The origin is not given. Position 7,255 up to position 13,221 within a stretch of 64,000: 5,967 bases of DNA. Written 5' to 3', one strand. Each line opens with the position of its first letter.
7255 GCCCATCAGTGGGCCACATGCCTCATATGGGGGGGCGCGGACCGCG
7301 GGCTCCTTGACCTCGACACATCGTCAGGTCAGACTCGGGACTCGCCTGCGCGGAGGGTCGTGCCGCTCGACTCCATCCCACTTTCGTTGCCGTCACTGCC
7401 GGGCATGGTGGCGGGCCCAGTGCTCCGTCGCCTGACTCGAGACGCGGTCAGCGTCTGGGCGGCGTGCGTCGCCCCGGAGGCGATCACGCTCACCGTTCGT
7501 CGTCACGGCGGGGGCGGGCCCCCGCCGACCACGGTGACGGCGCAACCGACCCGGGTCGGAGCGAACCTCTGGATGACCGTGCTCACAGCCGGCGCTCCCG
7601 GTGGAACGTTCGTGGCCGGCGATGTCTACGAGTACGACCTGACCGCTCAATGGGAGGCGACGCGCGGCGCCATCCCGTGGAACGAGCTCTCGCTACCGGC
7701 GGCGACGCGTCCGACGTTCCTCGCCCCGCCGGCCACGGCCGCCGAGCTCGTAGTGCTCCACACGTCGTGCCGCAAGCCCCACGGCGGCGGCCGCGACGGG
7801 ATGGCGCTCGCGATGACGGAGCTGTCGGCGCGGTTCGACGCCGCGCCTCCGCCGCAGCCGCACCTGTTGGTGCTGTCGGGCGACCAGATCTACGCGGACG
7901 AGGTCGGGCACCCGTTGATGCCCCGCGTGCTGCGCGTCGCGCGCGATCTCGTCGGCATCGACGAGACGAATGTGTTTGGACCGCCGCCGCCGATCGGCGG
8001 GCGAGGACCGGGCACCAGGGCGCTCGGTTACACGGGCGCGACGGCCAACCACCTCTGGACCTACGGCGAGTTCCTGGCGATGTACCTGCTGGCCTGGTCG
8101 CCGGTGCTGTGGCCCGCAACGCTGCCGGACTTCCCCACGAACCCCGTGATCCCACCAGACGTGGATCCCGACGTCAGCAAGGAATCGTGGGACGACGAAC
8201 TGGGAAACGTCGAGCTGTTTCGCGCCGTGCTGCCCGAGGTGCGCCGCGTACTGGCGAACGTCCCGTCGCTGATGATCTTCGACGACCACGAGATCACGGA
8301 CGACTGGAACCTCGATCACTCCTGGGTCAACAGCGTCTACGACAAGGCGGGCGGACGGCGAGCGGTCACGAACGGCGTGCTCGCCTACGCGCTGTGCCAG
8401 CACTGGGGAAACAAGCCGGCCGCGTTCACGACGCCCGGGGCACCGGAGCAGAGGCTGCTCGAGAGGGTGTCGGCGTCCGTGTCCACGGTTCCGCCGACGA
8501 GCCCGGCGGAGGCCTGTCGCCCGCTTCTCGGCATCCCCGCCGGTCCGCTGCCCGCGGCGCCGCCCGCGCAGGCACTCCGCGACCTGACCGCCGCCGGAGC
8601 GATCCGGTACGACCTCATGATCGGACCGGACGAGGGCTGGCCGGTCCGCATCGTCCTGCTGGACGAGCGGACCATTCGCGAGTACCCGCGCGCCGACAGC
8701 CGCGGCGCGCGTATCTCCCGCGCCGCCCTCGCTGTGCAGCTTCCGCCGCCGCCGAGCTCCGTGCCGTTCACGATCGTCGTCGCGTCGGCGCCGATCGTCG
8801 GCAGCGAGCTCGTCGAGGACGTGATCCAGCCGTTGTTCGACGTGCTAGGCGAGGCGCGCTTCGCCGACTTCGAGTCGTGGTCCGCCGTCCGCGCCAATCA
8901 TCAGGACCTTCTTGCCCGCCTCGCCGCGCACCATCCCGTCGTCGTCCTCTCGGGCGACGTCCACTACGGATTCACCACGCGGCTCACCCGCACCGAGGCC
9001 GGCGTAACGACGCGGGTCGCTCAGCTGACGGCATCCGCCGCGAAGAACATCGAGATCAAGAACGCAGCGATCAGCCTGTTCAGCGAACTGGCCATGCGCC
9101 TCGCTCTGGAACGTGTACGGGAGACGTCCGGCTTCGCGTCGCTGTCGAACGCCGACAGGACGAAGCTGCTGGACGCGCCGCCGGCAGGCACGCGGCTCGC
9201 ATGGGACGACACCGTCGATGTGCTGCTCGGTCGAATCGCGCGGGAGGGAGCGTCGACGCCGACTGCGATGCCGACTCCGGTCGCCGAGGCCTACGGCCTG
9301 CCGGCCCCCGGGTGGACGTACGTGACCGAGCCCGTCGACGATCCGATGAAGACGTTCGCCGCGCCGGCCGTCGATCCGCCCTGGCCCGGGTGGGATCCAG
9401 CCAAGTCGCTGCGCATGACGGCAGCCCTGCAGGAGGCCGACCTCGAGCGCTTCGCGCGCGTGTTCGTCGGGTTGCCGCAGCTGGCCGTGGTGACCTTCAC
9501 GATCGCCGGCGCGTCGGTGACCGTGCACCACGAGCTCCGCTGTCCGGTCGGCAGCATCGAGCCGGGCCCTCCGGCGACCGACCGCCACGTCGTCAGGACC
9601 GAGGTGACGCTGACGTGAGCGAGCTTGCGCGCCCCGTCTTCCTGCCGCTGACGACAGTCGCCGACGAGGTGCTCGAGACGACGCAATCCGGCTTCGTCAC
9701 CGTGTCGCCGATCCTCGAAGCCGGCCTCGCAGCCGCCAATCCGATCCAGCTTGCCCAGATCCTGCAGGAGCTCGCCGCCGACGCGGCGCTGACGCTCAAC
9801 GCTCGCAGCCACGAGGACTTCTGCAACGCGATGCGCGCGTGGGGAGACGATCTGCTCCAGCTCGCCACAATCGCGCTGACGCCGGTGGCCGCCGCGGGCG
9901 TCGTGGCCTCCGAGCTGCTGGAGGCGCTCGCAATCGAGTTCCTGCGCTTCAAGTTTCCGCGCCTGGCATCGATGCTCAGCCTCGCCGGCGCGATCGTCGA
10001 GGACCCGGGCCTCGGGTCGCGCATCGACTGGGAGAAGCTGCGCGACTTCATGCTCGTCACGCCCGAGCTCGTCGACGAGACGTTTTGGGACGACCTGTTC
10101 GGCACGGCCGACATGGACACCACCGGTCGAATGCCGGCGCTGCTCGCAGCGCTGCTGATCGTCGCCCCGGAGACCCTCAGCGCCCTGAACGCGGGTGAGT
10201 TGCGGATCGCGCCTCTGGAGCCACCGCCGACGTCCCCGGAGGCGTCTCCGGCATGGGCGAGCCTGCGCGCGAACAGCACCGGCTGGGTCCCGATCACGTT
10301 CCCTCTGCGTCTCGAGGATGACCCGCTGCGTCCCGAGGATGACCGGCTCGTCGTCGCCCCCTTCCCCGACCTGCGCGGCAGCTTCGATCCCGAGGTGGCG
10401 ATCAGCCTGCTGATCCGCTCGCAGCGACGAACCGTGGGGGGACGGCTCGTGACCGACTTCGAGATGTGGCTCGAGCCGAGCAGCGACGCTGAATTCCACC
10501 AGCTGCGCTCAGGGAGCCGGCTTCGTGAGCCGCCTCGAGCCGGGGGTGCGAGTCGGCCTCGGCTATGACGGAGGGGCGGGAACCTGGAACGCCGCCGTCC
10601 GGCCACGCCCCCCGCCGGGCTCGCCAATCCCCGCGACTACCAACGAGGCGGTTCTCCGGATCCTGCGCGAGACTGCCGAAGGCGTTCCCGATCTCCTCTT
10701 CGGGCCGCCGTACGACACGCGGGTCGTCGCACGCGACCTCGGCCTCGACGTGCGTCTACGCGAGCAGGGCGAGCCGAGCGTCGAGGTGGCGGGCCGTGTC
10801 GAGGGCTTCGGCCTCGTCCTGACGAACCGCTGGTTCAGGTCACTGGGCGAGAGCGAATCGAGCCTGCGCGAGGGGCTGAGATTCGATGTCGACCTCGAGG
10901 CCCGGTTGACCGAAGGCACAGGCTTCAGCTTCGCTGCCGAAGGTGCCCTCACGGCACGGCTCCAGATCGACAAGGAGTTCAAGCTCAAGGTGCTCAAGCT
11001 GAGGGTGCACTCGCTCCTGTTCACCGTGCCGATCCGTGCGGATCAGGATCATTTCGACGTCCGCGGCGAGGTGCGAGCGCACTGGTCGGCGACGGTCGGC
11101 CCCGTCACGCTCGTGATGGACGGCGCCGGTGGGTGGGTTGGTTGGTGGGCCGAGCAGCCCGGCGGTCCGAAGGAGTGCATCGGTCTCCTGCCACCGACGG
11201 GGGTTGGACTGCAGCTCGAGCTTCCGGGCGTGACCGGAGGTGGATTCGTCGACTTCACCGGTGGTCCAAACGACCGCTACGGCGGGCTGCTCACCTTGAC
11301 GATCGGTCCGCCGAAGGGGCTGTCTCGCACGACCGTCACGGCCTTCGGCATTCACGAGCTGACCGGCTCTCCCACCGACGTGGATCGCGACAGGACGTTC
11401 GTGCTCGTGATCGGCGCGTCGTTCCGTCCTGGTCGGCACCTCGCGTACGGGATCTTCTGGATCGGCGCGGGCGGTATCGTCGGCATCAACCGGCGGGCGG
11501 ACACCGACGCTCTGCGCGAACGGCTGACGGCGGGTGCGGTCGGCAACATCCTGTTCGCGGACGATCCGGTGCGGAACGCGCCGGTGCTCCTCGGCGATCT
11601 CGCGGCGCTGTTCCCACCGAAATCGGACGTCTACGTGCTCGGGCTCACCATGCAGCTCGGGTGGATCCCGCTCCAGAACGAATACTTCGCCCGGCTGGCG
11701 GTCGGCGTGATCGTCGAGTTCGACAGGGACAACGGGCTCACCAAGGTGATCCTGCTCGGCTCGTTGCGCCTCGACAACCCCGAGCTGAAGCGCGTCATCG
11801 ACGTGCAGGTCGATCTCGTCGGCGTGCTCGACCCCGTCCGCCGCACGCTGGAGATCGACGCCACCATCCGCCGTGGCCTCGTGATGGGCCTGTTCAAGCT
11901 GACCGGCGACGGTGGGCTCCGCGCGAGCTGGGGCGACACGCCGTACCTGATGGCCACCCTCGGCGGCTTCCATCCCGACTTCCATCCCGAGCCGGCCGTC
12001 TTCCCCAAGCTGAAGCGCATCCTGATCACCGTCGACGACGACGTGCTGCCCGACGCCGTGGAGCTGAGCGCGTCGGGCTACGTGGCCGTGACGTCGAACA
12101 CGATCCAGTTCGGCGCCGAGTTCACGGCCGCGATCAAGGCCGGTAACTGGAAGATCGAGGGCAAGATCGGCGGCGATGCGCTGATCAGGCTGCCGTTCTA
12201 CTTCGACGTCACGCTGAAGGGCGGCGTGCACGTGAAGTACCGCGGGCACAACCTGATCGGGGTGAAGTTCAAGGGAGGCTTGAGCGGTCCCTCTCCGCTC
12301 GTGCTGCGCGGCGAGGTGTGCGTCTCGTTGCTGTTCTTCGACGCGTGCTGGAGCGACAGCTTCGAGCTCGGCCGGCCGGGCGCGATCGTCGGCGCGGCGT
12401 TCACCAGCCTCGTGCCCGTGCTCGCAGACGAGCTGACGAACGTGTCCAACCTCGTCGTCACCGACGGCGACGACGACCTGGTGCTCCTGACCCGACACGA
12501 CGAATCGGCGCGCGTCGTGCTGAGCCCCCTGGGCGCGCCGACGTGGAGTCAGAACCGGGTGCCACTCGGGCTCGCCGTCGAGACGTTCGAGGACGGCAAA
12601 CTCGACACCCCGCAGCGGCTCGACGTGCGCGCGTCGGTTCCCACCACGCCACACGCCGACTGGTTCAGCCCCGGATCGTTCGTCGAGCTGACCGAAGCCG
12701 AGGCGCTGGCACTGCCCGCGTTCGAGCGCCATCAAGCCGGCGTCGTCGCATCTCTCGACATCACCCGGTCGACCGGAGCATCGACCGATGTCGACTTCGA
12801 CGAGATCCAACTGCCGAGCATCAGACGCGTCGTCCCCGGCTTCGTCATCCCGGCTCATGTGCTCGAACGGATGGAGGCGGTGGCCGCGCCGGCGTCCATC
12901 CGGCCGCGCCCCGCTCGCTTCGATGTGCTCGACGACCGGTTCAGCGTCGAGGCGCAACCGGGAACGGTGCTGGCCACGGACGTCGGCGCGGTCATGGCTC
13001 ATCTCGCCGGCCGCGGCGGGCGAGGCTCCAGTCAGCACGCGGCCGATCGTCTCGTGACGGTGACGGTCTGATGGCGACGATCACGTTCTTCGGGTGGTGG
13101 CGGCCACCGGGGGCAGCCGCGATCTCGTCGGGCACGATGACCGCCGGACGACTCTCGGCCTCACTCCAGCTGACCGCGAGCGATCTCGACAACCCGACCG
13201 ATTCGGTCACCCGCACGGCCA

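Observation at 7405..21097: Translationally coupled six-gene operon of giant uncharacterised proteins led by a PhoD-like phosphatase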

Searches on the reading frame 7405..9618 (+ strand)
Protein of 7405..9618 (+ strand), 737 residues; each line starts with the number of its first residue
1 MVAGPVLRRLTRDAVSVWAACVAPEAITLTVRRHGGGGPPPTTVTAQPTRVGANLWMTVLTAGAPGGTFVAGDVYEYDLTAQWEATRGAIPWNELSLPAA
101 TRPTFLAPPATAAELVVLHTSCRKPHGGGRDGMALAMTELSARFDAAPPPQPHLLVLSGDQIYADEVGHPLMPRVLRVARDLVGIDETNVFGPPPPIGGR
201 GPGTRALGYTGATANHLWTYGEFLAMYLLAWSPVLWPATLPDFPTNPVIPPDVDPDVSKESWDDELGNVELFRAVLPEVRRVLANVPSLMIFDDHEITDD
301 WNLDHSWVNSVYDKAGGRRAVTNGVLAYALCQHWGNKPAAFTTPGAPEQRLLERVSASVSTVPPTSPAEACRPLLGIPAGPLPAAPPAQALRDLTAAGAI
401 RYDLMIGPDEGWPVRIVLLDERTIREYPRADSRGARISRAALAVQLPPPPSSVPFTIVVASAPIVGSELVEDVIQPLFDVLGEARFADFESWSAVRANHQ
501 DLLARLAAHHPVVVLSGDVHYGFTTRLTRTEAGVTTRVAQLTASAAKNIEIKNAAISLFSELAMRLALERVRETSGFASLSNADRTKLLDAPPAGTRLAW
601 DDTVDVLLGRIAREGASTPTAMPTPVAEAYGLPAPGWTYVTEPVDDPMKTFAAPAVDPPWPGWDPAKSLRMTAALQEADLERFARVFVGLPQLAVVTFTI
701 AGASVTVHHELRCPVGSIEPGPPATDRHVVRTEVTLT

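Call 4: search_protein_families(library=pfam, proteins=[window:7405-9618:+], max_evalue=0.01)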
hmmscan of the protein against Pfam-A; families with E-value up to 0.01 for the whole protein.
window:7405-9618:+ (737 aa): 1 family
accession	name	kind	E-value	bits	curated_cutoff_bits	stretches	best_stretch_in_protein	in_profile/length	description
PF09423.15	PhoD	-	2.3e-11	43.9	27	2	277-311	77-110/343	PhoD-like phosphatase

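Call 5: search_protein_families(library=ncbifam, proteins=[window:7405-9618:+], max_evalue=0.01)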
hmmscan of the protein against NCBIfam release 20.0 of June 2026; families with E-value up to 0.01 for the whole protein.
window:7405-9618:+ (737 aa): 0 families

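Call 6: search_protein_families(library=padloc, proteins=[window:7405-9618:+], max_evalue=0.01)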
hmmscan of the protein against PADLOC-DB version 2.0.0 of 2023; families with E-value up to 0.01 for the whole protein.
window:7405-9618:+ (737 aa): 0 families

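Call 7: search_protein_families(library=phrogs, proteins=[window:7405-9618:+], max_evalue=0.01)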
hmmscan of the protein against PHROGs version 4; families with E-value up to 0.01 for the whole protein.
window:7405-9618:+ (737 aa): 0 families

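Call 89: search_solved_structures(query=window:7405-9615:+, max_evalue=1, show_alignments=1)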
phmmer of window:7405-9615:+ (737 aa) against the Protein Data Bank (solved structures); distinct sequences matched with E-value up to 1: 0.

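Call 91: search_solved_structures(query=A7, max_evalue=1, show_alignments=1)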
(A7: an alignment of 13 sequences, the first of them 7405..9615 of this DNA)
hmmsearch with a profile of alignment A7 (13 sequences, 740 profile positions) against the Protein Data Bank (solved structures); distinct sequences matched with E-value up to 1: 4.
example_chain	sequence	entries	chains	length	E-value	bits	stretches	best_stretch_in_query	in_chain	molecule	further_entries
8pn5_A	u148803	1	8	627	0.18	13.3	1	603-677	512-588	DUF3472 domain-containing protein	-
8pn3_A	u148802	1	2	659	0.19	13.2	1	603-677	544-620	DUF3472 domain-containing protein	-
8pmu_A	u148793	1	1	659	0.19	13.2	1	603-677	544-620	DUF3472 domain-containing protein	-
2yeq_A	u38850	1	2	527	0.54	11.7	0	490-530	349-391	ALKALINE PHOSPHATASE D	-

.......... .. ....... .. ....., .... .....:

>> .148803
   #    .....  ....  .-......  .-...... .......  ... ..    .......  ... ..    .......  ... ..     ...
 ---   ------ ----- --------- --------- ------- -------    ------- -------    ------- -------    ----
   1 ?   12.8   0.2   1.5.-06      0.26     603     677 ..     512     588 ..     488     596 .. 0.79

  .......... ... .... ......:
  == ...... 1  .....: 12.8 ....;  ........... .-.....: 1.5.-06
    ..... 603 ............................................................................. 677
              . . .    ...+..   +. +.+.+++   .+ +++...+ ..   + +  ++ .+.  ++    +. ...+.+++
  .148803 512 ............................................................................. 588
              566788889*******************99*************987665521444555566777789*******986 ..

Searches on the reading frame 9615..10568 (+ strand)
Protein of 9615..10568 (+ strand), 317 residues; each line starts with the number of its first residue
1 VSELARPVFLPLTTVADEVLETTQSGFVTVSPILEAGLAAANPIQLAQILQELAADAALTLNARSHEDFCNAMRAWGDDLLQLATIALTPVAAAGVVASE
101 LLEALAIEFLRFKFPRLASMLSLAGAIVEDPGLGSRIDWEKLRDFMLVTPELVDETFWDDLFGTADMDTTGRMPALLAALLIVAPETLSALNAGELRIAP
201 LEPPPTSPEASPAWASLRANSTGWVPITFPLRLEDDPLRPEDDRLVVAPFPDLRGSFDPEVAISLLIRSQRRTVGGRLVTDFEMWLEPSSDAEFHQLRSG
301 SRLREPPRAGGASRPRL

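Call 4: search_protein_families(library=pfam, proteins=[window:9615-10568:+], max_evalue=0.01)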
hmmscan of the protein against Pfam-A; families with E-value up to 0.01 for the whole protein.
window:9615-10568:+ (317 aa): 1 family
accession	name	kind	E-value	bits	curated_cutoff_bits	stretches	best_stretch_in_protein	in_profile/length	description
PF25521.1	HTH_TANC1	-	0.0067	16.7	27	0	23-74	4-53/154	TANC1-like, winged helix-turn-helix domain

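Call 5: search_protein_families(library=ncbifam, proteins=[window:9615-10568:+], max_evalue=0.01)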
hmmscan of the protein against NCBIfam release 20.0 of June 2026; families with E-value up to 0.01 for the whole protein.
window:9615-10568:+ (317 aa): 0 families

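Call 6: search_protein_families(library=padloc, proteins=[window:9615-10568:+], max_evalue=0.01)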
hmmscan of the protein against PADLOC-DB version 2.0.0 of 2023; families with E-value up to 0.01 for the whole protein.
window:9615-10568:+ (317 aa): 0 families

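Call 7: search_protein_families(library=phrogs, proteins=[window:9615-10568:+], max_evalue=0.01)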
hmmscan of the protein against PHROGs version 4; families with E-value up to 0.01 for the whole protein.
window:9615-10568:+ (317 aa): 0 families

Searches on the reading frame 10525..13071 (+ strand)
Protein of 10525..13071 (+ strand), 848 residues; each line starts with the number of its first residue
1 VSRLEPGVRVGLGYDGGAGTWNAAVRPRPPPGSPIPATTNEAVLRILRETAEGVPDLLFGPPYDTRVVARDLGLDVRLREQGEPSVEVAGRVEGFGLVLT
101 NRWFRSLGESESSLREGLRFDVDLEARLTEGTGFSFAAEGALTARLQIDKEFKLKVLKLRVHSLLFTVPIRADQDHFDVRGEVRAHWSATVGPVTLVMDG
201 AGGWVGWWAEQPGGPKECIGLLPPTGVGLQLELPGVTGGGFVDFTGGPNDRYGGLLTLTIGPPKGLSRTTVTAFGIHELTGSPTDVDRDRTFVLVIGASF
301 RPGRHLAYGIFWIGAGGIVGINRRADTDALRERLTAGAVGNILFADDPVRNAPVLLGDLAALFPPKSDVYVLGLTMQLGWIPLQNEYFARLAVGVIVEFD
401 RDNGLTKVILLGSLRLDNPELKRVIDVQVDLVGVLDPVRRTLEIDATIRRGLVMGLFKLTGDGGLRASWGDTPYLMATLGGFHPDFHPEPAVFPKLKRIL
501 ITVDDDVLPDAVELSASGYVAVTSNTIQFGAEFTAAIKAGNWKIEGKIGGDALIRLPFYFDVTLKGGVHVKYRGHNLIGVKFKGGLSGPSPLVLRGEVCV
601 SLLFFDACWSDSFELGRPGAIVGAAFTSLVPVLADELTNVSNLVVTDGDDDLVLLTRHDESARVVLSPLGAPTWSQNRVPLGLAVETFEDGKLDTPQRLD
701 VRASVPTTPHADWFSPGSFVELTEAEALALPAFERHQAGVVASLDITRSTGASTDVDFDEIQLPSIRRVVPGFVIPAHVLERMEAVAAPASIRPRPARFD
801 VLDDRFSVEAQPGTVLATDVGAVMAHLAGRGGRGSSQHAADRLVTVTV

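Call 4: search_protein_families(library=pfam, proteins=[window:10525-13071:+], max_evalue=0.01)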
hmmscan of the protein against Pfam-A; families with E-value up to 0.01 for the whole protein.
window:10525-13071:+ (848 aa): 1 family
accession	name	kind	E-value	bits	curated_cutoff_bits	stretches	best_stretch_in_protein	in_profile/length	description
PF20248.3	DUF6603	-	4.1e-81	273.5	27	1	182-725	22-501/502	Family of unknown function (DUF6603)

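Call 5: search_protein_families(library=ncbifam, proteins=[window:10525-13071:+], max_evalue=0.01)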
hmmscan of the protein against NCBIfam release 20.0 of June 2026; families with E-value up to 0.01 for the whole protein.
window:10525-13071:+ (848 aa): 0 families

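Call 6: search_protein_families(library=padloc, proteins=[window:10525-13071:+], max_evalue=0.01)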
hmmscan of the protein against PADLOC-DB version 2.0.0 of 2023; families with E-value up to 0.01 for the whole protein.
window:10525-13071:+ (848 aa): 0 families

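Call 7: search_protein_families(library=phrogs, proteins=[window:10525-13071:+], max_evalue=0.01)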
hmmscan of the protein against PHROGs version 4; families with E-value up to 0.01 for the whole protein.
window:10525-13071:+ (848 aa): 0 families

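Call 18: search_solved_structures(query=window:10525-13071:+, max_evalue=10)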
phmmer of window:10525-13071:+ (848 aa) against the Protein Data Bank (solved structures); distinct sequences matched with E-value up to 10: 0.
